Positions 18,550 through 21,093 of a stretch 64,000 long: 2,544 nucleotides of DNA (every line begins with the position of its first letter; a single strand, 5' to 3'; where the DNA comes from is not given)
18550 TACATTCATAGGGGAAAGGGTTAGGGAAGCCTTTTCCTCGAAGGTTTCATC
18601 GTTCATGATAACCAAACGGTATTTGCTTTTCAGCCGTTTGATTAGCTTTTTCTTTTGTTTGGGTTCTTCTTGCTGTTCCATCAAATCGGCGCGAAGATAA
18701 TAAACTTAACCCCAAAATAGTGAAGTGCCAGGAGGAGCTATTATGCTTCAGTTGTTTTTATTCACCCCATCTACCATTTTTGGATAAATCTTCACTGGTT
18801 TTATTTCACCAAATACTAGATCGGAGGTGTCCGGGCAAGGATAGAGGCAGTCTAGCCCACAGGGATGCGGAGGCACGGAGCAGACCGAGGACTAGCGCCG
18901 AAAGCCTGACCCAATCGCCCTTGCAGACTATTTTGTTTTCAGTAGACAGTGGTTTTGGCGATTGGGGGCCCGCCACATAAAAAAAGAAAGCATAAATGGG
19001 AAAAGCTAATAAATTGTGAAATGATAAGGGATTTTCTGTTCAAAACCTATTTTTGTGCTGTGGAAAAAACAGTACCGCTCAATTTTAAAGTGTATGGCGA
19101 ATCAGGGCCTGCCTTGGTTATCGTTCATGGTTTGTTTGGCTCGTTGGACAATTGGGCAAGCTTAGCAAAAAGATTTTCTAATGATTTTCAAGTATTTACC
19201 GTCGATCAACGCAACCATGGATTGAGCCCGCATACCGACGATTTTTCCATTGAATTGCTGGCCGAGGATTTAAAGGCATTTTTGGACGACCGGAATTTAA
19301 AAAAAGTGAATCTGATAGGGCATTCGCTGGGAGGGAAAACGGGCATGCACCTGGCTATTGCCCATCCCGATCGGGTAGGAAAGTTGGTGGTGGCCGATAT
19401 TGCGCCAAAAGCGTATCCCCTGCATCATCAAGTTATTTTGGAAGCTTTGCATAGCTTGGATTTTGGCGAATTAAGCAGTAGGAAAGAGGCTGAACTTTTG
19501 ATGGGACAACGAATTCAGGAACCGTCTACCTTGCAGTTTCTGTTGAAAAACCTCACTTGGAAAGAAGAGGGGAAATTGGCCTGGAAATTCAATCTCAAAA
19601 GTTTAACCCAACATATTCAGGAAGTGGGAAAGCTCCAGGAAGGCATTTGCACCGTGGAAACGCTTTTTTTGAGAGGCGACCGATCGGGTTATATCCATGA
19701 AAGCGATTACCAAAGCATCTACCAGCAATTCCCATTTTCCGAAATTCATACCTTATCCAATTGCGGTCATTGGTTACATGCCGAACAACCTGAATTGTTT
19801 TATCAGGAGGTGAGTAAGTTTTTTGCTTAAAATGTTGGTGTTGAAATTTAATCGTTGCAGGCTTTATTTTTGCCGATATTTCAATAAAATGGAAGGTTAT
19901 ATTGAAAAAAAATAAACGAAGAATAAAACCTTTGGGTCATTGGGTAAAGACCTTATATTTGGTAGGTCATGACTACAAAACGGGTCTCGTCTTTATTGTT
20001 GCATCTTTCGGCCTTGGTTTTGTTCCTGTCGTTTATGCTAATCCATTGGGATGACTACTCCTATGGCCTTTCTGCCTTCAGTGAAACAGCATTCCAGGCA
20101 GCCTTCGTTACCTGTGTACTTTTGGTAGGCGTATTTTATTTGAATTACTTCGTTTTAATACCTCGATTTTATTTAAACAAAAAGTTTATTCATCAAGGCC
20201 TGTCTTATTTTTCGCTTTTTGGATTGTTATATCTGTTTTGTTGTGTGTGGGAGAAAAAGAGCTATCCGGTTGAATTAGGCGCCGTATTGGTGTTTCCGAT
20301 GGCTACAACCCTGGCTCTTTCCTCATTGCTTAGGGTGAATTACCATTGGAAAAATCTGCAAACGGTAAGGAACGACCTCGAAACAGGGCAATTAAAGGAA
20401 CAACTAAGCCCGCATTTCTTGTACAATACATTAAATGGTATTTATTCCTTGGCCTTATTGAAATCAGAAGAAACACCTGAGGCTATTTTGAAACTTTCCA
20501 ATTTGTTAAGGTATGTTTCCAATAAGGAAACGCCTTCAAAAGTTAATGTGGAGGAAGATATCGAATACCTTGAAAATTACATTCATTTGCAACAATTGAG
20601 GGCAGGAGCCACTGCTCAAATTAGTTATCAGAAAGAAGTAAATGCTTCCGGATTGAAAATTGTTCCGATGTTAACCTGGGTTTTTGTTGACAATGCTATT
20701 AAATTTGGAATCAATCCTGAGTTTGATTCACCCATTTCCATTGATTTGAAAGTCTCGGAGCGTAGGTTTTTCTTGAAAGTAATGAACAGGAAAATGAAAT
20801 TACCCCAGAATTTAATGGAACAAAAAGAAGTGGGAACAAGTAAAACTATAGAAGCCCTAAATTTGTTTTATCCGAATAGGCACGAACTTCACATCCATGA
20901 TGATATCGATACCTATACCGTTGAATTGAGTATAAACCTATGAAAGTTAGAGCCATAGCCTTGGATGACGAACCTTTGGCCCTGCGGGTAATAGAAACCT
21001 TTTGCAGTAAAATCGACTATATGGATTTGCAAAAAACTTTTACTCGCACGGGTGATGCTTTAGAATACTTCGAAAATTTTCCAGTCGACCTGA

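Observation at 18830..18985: Family-1: a structured intergenic repeat of about 150-175 bp with seven copies in 64 kb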

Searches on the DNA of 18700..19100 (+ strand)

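Call 10: search_rna_families(source=window, start=18700, end=19100, threshold=evalue, max_evalue=10, show_alignments=3)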
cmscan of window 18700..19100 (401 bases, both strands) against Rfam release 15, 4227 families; matches with E-value up to 10: 2.
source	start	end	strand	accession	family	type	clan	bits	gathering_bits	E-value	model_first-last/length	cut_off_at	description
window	18966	19048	-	RF01422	snoR116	Gene; snRNA; snoRNA; CD-box;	-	15.1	47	4.6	1-86/86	no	small nucleolar RNA snoR116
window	18945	19016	+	RF00521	SAM_alpha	Cis-reg; riboswitch;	-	11.4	36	5.5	1-79/79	no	Alpha-proteobacteria SAM riboswitch aptamer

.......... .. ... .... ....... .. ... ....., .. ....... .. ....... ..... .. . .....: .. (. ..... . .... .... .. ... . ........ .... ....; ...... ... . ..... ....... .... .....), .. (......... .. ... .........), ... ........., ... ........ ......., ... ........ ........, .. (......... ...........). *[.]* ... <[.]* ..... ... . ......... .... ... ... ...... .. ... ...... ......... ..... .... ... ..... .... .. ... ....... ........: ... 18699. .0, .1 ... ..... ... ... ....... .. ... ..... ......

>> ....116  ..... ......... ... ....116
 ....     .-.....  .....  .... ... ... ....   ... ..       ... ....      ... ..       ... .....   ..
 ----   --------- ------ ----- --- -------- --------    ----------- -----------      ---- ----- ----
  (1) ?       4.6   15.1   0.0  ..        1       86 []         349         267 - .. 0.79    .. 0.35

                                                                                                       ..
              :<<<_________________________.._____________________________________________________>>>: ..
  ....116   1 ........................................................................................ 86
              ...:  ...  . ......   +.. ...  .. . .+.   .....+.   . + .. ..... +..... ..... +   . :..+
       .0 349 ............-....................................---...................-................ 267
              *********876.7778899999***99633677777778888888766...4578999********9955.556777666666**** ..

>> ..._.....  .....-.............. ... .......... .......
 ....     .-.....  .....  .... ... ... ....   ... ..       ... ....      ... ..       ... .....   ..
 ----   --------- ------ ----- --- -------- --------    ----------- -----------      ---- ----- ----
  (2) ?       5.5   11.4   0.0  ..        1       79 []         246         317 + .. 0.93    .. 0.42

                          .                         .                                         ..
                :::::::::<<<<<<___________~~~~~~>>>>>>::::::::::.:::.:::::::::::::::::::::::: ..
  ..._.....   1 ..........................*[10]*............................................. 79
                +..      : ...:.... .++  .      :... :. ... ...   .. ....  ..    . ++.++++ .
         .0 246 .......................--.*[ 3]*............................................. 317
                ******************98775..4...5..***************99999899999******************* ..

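Call 22: build_rna_model(alignment_id=A2, structure=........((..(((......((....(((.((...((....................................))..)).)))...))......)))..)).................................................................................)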
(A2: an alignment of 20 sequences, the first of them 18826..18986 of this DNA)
Model R1 built from alignment A2 (20 sequences, 183 columns); structure: as given.
model positions 159; base pairs 14; branch points 0; effective number of sequences 4.5; information 0.59 bits per position. Calibrated on 0.2 Mb of random sequence (short: E-values are rough).
structure used (alignment columns):
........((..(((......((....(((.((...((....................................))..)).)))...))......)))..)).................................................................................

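Call 23: search_with_rna_model(model_id=R1, sources=[window, L001, L003, L005, L006, L008, L009, L010, L011, L013, L014, L015, L016, L017, L002, L004, L007, L012], max_evalue=1)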
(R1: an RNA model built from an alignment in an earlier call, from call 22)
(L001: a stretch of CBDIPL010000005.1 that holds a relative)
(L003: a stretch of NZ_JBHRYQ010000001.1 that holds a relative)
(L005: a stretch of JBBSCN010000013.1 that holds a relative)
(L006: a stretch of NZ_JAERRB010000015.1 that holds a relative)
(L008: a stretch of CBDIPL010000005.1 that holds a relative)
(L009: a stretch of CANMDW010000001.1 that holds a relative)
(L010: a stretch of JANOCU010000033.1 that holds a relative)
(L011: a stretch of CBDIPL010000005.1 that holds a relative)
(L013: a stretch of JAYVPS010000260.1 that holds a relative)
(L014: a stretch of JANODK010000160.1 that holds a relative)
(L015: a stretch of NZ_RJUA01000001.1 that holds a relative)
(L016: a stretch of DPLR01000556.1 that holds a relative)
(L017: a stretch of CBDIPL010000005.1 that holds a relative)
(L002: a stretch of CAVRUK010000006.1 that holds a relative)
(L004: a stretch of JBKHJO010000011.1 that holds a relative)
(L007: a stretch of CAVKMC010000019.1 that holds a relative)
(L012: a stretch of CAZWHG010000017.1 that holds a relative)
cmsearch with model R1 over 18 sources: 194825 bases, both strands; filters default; matches with E-value up to 1: 24.
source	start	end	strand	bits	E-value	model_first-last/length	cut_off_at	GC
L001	3809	3965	+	135.9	2.2e-33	1-159/159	no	0.53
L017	1638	1797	-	134.9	4.2e-33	1-159/159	no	0.54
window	23903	24066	-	133.3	1e-32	1-159/159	no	0.52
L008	1994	2154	+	132.7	1.5e-32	1-159/159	no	0.53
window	39106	39266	-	132.4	1.8e-32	1-159/159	no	0.55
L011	2253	2413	+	131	4.3e-32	1-159/159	no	0.58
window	18826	18986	+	126.2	7.4e-31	1-159/159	no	0.57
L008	4640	4799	-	125.9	8.9e-31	1-159/159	no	0.51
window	36018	36177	+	125.2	1.4e-30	1-159/159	no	0.58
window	12824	12984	-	110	1.2e-26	1-159/159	no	0.57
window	319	489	+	107.9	4.2e-26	1-159/159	no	0.54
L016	1443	1553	-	103.9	4.3e-25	1-159/159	no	0.57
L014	753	863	-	99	8.1e-24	1-159/159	no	0.62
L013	5831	5971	-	96.8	3.1e-23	1-159/159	no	0.58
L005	957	1088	+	96.5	3.5e-23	1-159/159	no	0.63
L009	1665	1790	-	92.1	5e-22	1-159/159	no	0.54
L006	268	387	-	91.3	8e-22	1-159/159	no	0.68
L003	2856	2958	-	87.5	7.6e-21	1-159/159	no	0.56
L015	1393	1494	-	87.5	7.8e-21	1-159/159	no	0.55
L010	46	187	+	83.3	9.3e-20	1-159/159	no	0.56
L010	6946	7111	-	60.3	8.7e-14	1-159/159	no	0.51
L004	377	469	+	13.4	0.13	9-90/159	no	0.55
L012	496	639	-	10.7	0.64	1-159/159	no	0.49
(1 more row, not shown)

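Call 27: search_with_rna_model(model_id=R1, sources=[L018, L019, L020, L021, L022, L023, L024, L025, L026, L027, L028, L029, L030, L031, L032, L033, L034, L035, L036], max_evalue=0.01)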
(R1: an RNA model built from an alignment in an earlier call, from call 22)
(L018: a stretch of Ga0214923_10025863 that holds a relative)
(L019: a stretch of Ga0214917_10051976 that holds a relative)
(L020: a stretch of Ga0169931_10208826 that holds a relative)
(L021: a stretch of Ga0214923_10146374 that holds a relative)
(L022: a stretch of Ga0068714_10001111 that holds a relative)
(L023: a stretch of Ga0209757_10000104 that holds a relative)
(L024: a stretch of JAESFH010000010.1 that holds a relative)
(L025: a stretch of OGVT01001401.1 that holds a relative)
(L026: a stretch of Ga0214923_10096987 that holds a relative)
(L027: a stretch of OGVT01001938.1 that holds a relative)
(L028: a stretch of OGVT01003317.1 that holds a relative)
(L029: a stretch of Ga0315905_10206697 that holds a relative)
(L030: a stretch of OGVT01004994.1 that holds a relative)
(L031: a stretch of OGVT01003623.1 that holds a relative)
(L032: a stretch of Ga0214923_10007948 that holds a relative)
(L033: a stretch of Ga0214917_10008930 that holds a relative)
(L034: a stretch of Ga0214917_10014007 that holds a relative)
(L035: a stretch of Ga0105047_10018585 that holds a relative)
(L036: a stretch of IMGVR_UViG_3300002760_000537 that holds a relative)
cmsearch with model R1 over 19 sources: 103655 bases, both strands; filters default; matches with E-value up to 0.01: 18.
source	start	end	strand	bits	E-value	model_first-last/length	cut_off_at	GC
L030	940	1100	-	132.8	7.6e-33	1-159/159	no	0.58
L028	419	578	+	132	1.2e-32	1-159/159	no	0.54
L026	1607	1768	-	129.5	5.5e-32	1-159/159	no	0.55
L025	878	1032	-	121.5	6.5e-30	1-159/159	no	0.55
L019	904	1060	+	119.6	2e-29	1-159/159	no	0.5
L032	3375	3532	+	116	1.7e-28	1-159/159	no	0.59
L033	1257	1414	+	116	1.7e-28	1-159/159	no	0.59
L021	120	277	-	113.9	6.1e-28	1-159/159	no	0.55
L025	1191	1352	+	110.3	5.1e-27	1-159/159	no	0.59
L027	1338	1503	-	108.8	1.2e-26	1-159/159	no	0.6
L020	923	1080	+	108.5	1.5e-26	1-159/159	no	0.54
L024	11560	11679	+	95.9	2.7e-23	1-159/159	no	0.65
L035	5133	5264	-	95.4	3.7e-23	1-159/159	no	0.63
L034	5331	5493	-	92.7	1.9e-22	1-159/159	no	0.56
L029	439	601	-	87.5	4.1e-21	1-159/159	no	0.55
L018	3937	4097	-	87.1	5.2e-21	1-159/159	no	0.53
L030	1316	1403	+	82.4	8.8e-20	1-90/159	3'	0.6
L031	2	137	-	81.4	1.6e-19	1-159/159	no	0.58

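Call 28: search_with_rna_model(model_id=R1, sources=[window, L001, L003, L005, L006, L008, L009, L010, L011, L013, L014, L015, L016, L017, L018, L019, L020, L021, L024, L025, L026, L027, L028, L029, L030, L031, L032, L033, L034, L035], max_evalue=0.00001, make_alignment=true)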
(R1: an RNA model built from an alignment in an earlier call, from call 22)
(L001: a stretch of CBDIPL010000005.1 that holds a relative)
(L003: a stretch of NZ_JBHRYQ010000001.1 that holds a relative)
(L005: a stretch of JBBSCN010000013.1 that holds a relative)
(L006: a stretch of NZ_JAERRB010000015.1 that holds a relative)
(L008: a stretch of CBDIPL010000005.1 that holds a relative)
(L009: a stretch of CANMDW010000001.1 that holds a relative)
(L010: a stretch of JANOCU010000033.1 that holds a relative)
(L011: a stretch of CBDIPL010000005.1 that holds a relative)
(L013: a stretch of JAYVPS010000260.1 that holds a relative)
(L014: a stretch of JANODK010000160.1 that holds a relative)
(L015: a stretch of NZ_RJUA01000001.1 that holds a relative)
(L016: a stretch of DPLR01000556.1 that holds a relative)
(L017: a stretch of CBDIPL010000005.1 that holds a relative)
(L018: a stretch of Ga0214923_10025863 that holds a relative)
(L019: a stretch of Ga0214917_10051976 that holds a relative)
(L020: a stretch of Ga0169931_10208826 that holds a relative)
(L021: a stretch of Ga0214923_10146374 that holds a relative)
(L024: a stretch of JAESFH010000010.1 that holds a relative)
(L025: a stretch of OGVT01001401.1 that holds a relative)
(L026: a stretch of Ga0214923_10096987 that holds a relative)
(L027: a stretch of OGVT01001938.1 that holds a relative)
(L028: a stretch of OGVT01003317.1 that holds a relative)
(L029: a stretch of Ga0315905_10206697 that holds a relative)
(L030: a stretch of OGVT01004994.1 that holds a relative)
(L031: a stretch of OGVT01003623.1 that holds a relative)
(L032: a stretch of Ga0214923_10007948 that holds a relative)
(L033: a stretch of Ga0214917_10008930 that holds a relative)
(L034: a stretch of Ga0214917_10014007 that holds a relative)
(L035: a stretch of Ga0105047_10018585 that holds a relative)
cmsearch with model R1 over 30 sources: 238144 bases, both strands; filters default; matches with E-value up to 0.00001: 40.
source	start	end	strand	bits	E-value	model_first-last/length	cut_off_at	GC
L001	3809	3965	+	135.9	2.7e-33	1-159/159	no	0.53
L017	1638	1797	-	134.9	5.1e-33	1-159/159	no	0.54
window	23903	24066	-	133.3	1.3e-32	1-159/159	no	0.52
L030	940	1100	-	132.8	1.7e-32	1-159/159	no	0.58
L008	1994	2154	+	132.7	1.8e-32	1-159/159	no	0.53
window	39106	39266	-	132.4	2.2e-32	1-159/159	no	0.55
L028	419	578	+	132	2.8e-32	1-159/159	no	0.54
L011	2253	2413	+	131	5.2e-32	1-159/159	no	0.58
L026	1607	1768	-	129.5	1.3e-31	1-159/159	no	0.55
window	18826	18986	+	126.2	9e-31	1-159/159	no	0.57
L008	4640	4799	-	125.9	1.1e-30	1-159/159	no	0.51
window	36018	36177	+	125.2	1.7e-30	1-159/159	no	0.58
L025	878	1032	-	121.5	1.5e-29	1-159/159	no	0.55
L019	904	1060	+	119.6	4.6e-29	1-159/159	no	0.5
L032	3375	3532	+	116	4e-28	1-159/159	no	0.59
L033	1257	1414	+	116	4e-28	1-159/159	no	0.59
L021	120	277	-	113.9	1.4e-27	1-159/159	no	0.55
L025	1191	1352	+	110.3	1.2e-26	1-159/159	no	0.59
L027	1338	1503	-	108.8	2.8e-26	1-159/159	no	0.6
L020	923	1080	+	108.5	3.4e-26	1-159/159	no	0.54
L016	1443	1553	-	103.9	5.3e-25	1-159/159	no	0.57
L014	753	863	-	99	9.9e-24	1-159/159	no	0.62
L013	5831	5971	-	96.8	3.8e-23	1-159/159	no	0.58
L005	957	1088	+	96.5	4.3e-23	1-159/159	no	0.63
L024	11560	11679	+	95.9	6.3e-23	1-159/159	no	0.65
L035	5133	5264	-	95.4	8.5e-23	1-159/159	no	0.63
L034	5331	5493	-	92.7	4.3e-22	1-159/159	no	0.56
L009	1665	1790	-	92.1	6.1e-22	1-159/159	no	0.54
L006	268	387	-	91.3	9.7e-22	1-159/159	no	0.68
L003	2856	2958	-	87.5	9.3e-21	1-159/159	no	0.56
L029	439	601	-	87.5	9.4e-21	1-159/159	no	0.55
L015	1393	1494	-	87.5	9.5e-21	1-159/159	no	0.55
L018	3937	4097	-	87.1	1.2e-20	1-159/159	no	0.53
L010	46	187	+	83.3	1.1e-19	1-159/159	no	0.56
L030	1316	1403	+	82.4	2e-19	1-90/159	3'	0.6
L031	2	137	-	81.4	3.6e-19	1-159/159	no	0.58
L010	6946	7111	-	60.3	1.1e-13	1-159/159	no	0.51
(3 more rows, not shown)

Alignment A3: 40 matches aligned to the model, 245 columns, each read 5' to 3' on its own strand. Consensus structure (alignment columns), stored with it:
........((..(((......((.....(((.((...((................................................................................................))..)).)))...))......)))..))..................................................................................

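Call 44: search_with_rna_model(model_id=R1, sources=[L037, L038, L039], max_evalue=1)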
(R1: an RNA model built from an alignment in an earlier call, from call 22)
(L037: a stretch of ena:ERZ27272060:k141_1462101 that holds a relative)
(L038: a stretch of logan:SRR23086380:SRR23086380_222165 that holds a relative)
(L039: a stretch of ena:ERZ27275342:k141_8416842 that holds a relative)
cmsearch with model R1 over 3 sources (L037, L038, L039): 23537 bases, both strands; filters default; matches with E-value up to 1: 1.
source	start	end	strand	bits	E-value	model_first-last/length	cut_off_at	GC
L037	555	726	-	75.3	1.3e-18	1-159/159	no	0.56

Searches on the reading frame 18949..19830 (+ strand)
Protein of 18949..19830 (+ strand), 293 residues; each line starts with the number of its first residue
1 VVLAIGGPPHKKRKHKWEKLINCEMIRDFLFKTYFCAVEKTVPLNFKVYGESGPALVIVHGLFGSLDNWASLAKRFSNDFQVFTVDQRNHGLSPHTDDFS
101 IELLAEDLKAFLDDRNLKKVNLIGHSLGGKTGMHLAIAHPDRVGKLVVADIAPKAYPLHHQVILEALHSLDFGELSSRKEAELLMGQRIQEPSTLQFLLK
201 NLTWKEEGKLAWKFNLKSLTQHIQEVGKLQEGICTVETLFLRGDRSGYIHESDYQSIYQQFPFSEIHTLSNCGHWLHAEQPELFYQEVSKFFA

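Call 8: search_protein_families(library=pfam, proteins=[window:18949-19830:+])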
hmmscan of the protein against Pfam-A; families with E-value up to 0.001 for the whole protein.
window:18949-19830:+ (293 aa): 9 families
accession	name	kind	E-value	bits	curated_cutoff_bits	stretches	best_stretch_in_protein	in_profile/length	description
PF00561.26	Abhydrolase_1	-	5.1e-28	98.8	25.8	1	54-151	1-102/245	alpha/beta hydrolase fold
PF12697.13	Abhydrolase_6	-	1.7e-19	71.8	26.3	1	56-286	1-216/217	Alpha/beta hydrolase family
PF12146.15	Hydrolase_4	-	8.1e-13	48.7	27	1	55-280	6-238/239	Serine aminopeptidase, S33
PF07819.20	PGAP1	-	3.9e-08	33.8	24.3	1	53-158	4-133/233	PGAP1-like alpha/beta domain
PF05057.20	DUF676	-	1.2e-05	25.4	20.3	1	56-139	8-98/217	Putative serine esterase (DUF676)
PF03096.20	Ndr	-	2.7e-05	23.5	23.3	1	99-286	80-270/283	Ndr family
PF00975.26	Thioesterase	-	0.00019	22.1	26.4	1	55-136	2-84/226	Thioesterase domain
PF00756.26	Esterase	-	0.00021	21.6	22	1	88-215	83-168/251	Putative esterase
PF06821.19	Ser_hydrolase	-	0.00091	19.6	22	0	56-154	1-94/172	Serine hydrolase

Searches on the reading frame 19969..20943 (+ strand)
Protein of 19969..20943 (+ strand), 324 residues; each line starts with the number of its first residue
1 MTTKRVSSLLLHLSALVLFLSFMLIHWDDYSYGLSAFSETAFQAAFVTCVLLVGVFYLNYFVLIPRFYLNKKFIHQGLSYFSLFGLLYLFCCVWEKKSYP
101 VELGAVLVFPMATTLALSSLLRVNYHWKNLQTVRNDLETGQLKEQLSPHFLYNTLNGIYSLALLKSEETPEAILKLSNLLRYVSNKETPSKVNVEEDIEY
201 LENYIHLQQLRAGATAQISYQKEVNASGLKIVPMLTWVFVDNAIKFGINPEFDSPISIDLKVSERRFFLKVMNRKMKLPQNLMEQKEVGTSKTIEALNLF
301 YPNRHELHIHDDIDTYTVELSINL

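Call 8: search_protein_families(library=pfam, proteins=[window:19969-20943:+])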
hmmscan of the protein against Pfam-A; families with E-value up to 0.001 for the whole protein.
window:19969-20943:+ (324 aa): 1 family
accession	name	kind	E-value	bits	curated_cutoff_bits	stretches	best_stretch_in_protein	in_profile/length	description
PF06580.19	His_kinase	-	3.3e-22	79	25.2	1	139-213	3-78/81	Histidine kinase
